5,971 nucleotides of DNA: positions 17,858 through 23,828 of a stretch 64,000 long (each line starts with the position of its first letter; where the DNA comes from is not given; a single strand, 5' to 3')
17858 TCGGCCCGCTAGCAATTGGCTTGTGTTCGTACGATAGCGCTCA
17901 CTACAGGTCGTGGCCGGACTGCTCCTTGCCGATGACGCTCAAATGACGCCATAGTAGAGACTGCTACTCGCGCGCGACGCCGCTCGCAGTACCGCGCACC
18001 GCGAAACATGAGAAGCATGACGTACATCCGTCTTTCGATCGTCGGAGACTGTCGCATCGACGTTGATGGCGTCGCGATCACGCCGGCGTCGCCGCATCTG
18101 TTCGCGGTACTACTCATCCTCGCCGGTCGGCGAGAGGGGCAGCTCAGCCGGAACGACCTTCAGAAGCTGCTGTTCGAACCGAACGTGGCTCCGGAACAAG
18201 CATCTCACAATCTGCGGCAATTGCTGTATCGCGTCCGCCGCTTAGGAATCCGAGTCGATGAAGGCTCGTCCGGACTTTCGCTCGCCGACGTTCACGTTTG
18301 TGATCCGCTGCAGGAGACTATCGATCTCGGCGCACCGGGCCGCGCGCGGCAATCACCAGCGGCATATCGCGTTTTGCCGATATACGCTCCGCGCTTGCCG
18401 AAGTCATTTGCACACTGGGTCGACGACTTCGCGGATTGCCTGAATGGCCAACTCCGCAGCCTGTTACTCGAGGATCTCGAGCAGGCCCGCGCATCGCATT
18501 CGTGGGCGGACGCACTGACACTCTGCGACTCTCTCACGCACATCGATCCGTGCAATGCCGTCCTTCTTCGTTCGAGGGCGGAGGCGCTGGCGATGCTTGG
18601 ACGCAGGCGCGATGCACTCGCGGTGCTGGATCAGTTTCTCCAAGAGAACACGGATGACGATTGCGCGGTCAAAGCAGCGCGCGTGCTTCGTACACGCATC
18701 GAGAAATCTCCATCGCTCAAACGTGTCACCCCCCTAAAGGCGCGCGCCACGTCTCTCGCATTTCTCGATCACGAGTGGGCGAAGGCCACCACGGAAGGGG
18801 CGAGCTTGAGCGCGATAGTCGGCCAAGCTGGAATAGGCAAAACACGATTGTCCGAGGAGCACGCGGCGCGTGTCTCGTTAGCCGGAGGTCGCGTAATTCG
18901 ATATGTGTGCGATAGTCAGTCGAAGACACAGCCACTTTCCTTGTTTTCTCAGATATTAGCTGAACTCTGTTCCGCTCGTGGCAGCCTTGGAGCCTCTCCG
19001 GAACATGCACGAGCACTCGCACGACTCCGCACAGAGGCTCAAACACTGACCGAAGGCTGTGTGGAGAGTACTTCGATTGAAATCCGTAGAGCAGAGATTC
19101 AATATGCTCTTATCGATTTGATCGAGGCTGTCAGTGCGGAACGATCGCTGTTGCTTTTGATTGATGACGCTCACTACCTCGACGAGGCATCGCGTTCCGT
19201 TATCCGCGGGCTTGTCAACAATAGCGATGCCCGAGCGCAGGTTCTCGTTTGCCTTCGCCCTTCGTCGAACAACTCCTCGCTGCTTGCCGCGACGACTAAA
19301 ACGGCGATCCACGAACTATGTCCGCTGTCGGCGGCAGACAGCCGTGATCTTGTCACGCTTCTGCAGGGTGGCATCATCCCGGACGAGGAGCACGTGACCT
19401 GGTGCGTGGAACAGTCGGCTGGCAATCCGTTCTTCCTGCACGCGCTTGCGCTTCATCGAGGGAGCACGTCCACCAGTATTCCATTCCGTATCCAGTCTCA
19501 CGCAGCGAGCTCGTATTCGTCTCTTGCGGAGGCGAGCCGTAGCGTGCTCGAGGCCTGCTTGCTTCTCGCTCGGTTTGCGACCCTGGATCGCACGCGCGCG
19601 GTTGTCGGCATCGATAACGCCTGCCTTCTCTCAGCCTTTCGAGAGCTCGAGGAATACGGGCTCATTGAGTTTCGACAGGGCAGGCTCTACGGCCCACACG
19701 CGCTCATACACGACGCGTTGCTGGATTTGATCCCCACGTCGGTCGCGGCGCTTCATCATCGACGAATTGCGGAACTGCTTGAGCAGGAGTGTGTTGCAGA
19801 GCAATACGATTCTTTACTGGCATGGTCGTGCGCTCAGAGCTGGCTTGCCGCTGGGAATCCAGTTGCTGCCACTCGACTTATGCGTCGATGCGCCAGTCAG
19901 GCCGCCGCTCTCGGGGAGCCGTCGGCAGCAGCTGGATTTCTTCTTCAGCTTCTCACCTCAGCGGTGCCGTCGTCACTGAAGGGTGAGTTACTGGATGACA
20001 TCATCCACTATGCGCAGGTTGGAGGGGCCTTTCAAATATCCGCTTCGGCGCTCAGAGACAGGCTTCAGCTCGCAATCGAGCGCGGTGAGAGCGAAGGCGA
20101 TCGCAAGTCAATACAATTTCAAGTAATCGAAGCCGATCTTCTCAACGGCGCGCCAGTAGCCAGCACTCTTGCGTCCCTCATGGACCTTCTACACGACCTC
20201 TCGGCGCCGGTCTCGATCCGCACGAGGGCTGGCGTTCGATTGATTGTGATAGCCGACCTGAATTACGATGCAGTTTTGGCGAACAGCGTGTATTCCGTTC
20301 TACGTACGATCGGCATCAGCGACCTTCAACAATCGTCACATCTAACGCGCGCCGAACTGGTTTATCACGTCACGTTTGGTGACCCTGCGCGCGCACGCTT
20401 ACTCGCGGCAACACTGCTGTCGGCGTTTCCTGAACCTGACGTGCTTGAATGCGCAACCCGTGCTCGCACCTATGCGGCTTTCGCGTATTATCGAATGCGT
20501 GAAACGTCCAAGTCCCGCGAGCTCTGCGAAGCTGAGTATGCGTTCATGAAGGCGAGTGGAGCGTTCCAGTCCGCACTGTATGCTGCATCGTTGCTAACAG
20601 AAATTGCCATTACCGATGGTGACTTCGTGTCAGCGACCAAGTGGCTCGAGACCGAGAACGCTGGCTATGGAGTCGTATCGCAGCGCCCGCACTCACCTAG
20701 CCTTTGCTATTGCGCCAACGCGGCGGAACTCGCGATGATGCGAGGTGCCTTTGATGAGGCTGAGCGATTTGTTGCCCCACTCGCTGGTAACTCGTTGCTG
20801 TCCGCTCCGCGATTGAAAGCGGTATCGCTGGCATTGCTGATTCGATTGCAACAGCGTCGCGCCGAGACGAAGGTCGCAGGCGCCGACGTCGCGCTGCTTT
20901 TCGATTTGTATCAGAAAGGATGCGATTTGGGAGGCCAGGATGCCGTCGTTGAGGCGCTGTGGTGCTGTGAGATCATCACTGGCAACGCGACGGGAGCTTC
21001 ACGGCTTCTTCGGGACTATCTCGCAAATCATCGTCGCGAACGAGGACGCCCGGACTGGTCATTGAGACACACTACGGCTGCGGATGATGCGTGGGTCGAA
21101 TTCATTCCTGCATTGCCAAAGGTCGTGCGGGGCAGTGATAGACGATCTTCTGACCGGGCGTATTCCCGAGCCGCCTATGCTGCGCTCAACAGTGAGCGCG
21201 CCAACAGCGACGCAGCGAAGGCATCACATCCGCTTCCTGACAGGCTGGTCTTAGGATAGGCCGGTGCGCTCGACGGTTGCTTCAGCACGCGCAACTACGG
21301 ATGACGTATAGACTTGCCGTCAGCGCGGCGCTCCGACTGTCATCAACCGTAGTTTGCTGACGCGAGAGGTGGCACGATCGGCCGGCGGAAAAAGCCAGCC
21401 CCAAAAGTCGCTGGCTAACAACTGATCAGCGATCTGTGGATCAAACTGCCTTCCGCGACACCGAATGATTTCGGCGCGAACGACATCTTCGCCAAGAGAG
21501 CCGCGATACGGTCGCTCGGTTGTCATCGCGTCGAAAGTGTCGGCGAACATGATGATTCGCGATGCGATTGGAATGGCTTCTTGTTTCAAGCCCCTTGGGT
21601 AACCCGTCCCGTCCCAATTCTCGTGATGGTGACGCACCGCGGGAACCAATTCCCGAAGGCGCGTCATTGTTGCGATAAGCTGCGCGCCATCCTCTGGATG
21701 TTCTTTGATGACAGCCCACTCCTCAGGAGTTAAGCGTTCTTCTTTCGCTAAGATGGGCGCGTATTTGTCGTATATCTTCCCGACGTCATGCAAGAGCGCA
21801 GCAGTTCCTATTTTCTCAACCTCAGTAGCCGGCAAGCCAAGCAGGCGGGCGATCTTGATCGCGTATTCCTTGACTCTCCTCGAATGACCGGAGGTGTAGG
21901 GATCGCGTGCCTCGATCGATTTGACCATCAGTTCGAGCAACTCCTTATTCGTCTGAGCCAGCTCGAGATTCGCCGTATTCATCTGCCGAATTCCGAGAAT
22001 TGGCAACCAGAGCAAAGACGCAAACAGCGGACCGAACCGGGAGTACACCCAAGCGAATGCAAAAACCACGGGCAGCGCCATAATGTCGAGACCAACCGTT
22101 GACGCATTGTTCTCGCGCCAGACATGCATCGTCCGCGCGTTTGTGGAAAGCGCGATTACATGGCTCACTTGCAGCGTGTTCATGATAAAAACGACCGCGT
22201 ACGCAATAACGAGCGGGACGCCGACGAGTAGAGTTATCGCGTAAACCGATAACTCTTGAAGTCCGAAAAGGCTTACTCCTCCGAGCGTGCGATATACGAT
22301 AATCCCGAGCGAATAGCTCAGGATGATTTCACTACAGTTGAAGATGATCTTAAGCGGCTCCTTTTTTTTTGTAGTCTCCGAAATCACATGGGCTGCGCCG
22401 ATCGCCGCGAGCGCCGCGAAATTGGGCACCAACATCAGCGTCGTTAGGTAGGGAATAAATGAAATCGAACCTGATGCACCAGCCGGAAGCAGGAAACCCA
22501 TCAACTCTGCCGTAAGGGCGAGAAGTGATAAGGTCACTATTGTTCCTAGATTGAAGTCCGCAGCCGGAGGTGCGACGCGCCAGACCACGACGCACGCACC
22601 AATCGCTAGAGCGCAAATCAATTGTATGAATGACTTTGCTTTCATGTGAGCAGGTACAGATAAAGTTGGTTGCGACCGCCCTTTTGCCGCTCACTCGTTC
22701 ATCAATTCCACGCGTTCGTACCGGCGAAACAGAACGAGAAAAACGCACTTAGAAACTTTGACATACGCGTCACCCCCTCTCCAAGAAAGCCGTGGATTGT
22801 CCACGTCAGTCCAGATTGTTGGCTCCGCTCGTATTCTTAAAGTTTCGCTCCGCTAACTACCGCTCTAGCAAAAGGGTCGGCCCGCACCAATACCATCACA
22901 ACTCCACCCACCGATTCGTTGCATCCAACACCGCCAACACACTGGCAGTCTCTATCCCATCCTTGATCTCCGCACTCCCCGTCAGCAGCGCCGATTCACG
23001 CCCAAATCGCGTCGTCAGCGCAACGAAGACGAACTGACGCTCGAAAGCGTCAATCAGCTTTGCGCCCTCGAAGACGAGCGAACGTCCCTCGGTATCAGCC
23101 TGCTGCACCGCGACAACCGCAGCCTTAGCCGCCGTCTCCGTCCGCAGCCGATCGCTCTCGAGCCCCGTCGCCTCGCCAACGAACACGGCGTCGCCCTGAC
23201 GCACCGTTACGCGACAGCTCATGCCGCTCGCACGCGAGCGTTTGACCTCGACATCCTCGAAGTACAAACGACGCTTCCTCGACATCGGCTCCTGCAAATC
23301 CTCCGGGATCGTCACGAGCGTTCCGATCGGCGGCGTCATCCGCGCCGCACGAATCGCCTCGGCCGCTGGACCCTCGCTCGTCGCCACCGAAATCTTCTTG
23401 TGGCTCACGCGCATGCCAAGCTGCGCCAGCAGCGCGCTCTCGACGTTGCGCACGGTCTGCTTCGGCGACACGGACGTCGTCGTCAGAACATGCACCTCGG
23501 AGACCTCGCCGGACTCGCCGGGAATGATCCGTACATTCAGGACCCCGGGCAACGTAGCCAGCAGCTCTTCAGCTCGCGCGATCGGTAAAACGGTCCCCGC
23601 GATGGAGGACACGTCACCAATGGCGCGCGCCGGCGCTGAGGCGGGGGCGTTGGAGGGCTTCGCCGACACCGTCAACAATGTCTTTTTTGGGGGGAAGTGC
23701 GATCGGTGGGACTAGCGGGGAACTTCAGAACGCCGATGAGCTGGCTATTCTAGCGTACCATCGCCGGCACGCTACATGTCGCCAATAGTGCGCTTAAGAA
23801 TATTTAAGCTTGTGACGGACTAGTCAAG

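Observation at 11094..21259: Tandem array of three giant SARP/AfsR-like STAND regulators with no obvious target cluster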

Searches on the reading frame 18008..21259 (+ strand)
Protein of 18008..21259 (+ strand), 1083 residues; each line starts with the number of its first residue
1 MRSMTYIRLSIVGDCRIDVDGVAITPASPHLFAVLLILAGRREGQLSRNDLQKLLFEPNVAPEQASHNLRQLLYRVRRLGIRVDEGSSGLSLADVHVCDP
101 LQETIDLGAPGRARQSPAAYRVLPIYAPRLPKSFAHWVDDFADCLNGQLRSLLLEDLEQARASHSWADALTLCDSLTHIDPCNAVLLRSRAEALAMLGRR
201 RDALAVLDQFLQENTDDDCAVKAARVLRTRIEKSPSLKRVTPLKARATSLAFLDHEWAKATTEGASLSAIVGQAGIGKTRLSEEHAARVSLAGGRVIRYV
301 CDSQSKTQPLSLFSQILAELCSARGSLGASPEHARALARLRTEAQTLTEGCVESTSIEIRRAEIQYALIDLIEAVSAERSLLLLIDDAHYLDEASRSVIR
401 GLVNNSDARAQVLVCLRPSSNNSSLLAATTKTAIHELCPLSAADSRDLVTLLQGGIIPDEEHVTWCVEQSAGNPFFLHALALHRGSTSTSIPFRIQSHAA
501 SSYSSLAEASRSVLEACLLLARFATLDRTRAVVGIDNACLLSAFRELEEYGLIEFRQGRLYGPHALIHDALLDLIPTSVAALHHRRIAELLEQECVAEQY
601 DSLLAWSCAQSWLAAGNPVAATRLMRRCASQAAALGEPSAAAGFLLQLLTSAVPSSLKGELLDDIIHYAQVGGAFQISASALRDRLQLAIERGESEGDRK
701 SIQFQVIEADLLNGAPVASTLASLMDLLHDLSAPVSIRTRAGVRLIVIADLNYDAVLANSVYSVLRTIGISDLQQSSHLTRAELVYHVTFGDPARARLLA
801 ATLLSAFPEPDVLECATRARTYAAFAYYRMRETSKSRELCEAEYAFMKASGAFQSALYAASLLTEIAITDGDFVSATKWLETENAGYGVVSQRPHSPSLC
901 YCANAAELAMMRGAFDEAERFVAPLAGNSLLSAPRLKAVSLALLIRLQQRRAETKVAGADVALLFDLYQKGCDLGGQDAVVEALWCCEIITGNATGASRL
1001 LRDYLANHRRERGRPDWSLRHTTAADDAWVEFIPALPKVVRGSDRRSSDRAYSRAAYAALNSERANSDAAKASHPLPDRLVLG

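Call 3: search_protein_families(library=pfam, proteins=[window:18008-21259:+], max_evalue=0.01)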
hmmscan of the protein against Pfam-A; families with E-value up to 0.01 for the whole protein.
window:18008-21259:+ (1083 aa): 5 families
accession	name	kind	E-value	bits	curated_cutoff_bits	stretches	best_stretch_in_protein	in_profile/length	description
PF13191.12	AAA_16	-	1.7e-14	55.1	32.6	1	244-414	3-166/167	AAA ATPase domain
PF13401.12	AAA_22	-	4.6e-08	33.9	27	1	264-418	4-124/130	AAA domain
PF13371.12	TPR_9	-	0.00022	21.6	35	1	161-227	6-72/73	Tetratricopeptide repeat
PF14559.12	TPR_19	-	0.00025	21.7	25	0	162-219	3-59/68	Tetratricopeptide repeat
PF24883.2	NPHP3_N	-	0.00066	20.3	24.8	1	256-387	14-148/164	Nephrocystin 3, N-terminal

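Call 4: search_protein_families(library=ncbifam, proteins=[window:18008-21259:+], max_evalue=0.01)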
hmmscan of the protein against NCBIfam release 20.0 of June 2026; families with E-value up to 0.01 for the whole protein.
window:18008-21259:+ (1083 aa): 2 families
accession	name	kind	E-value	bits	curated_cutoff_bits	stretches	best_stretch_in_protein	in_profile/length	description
TIGR03903.1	TOMM_kin_cyc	equivalog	1e-10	40.1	705.75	1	234-599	470-869/1267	TOMM system kinase/cyclase fusion protein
TIGR03939.1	PGA_TPR_OMP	equivalog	0.0047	15.2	366.65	1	160-233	96-170/800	poly-beta-1,6 N-acetyl-D-glucosamine export porin PgaA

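Call 62: search_protein_families(library=padloc, proteins=[window:18008-21259:+], max_evalue=0.01)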
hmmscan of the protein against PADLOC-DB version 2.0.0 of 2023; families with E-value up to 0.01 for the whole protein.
window:18008-21259:+ (1083 aa): 0 families

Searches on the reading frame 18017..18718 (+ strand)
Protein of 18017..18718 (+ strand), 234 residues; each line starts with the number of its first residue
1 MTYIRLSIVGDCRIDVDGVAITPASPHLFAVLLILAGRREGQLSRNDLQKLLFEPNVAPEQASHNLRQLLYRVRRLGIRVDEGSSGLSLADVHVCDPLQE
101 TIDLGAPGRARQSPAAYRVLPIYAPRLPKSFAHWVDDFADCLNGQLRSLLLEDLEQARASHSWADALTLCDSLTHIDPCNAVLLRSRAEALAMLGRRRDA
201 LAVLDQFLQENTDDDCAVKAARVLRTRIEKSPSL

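Call 8: search_protein_families(library=pfam, proteins=[window:18017-18718:+], max_evalue=10)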
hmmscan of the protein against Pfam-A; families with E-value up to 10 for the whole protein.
seq(234 aa): 5 families
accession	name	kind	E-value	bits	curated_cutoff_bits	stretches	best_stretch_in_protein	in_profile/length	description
PF13371.12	TPR_9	-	1.1e-05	25.8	35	1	158-224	6-72/73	Tetratricopeptide repeat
PF14559.12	TPR_19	-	0.00051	20.7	25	1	158-217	2-60/68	Tetratricopeptide repeat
PF13428.12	TPR_14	-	0.0017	19.3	23.5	1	183-214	3-34/44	Tetratricopeptide repeat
PF03704.23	BTAD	-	0.016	16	22.1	1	150-207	65-122/146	Bacterial transcriptional activator domain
PF20308.4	TPR-S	-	0.027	15.5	27.6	1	163-228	2-65/102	Tetratricopeptide Repeats-Sensor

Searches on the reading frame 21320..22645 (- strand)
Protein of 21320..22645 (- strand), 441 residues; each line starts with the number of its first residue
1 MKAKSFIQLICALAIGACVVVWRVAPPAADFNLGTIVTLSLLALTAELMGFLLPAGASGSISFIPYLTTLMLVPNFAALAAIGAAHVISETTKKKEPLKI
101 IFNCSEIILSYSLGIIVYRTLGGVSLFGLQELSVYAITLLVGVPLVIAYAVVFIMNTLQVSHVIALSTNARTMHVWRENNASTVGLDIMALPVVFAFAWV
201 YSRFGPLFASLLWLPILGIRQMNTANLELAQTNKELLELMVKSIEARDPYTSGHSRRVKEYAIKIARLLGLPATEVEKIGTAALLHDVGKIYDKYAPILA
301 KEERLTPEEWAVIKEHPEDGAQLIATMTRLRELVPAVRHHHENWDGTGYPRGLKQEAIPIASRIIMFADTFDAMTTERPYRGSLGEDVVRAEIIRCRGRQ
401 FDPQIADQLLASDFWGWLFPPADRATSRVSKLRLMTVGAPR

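Call 12: search_protein_families(library=pfam, proteins=[window:21320-22645:-], max_evalue=0.001)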
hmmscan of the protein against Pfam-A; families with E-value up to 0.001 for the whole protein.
window:21320-22645:- (441 aa): 3 families
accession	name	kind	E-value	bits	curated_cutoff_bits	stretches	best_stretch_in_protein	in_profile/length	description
PF13487.12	HD_5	-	5e-35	121.2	27.2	1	239-405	2-170/170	HD domain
PF01966.28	HD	-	2.4e-20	73.4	22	1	252-374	2-116/116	HD domain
PF20972.2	MASE9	-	2.4e-06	28.1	24.3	1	56-206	38-183/203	MASE9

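Call 62: search_protein_families(library=padloc, proteins=[window:21320-22645:-], max_evalue=0.01)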
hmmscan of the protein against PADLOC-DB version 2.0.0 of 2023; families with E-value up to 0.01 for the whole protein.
window:21320-22645:- (441 aa): 8 families
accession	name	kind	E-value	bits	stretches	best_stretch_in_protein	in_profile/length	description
PDLC01769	Cas3g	-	1.1e-07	28.9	1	252-339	660-742/836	-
PDLC00939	Cas3g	-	1.3e-06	24.8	1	251-293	692-734/864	"CRISPR-associated helicase Cas3, subtype Dpsyc"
PDLC01770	Cas3g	-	2.2e-05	21.1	1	253-314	544-603/733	-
PDLC01765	Cas3c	-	5.8e-05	20.2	1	251-345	23-96/612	-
PDLC01293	Cas10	-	7.9e-05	19.7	1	281-374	3-74/577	CAS-III; effector_LS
PDLC01254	Cas3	-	0.00017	19.8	1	253-348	11-90/164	CAS-I; effector_G3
PDLC00940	Cas3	-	0.0053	14.9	1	254-299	4-53/178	CRISPR-associated endonuclease Cas3-HD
PDLC01767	Cas3e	-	0.0088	12.6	0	264-355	54-123/680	-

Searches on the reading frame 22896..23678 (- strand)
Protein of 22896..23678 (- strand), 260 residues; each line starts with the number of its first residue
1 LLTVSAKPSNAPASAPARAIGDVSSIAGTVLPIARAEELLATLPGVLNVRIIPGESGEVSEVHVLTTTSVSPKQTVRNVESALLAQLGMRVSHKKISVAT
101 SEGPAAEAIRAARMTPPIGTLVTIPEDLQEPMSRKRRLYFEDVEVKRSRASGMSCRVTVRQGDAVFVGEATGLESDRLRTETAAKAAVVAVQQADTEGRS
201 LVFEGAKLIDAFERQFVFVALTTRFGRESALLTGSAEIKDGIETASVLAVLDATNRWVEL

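Call 12: search_protein_families(library=pfam, proteins=[window:22896-23678:-], max_evalue=0.001)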
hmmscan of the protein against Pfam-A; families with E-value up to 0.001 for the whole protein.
window:22896-23678:- (260 aa): 0 families

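Call 62: search_protein_families(library=padloc, proteins=[window:22896-23678:-], max_evalue=0.01)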
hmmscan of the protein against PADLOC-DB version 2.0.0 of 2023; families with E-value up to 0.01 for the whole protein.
window:22896-23678:- (260 aa): 0 families

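Call 88: search_protein_families(library=pfam, proteins=[window:22896-23678:-], max_evalue=1)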
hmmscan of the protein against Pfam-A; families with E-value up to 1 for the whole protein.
window:22896-23678:- (260 aa): 1 family
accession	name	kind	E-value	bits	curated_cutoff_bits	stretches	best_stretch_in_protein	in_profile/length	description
PF02786.22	CPSase_L_D2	-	0.096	12.6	19.8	1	153-231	113-186/211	Carbamoyl-phosphate synthase L chain, ATP binding domain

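Call 91: find_related_loci(query=A5, collection=metagenome_contigs, flank=9000)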
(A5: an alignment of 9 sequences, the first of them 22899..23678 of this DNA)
Query A5 (260 aa) in metagenome_contigs; peptide patterns used: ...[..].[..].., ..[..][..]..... (x = any residue, [..] = any of these).
600 stretches matched a pattern (row limit reached: there are more); 523 encode a relative of the query (tblastn E <= 1e-3); the best 80 are kept; 80 distinct loci.
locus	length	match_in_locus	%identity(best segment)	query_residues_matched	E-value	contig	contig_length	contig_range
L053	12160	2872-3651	87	1-260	3e-139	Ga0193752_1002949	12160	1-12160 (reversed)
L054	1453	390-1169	88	1-260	3e-151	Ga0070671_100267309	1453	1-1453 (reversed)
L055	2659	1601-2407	77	2-260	5e-133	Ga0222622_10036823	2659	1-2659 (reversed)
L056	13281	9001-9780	79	1-260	2e-124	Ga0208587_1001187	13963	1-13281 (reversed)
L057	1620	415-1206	75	2-260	4e-132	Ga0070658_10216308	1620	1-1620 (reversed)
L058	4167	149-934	76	2-260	3e-124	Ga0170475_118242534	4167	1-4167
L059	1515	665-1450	77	2-260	1e-131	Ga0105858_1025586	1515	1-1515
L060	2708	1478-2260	77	2-260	3e-124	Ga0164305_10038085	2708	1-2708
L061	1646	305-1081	73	1-259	4e-128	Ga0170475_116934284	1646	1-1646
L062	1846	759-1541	78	2-260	3e-127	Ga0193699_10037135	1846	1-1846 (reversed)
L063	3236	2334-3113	74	2-260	2e-118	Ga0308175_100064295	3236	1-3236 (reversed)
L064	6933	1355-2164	73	2-260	2e-115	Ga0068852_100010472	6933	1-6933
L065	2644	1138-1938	71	1-259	3e-119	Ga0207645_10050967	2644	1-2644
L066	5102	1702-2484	73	1-260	1e-114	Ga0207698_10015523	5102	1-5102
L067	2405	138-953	72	2-260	4e-119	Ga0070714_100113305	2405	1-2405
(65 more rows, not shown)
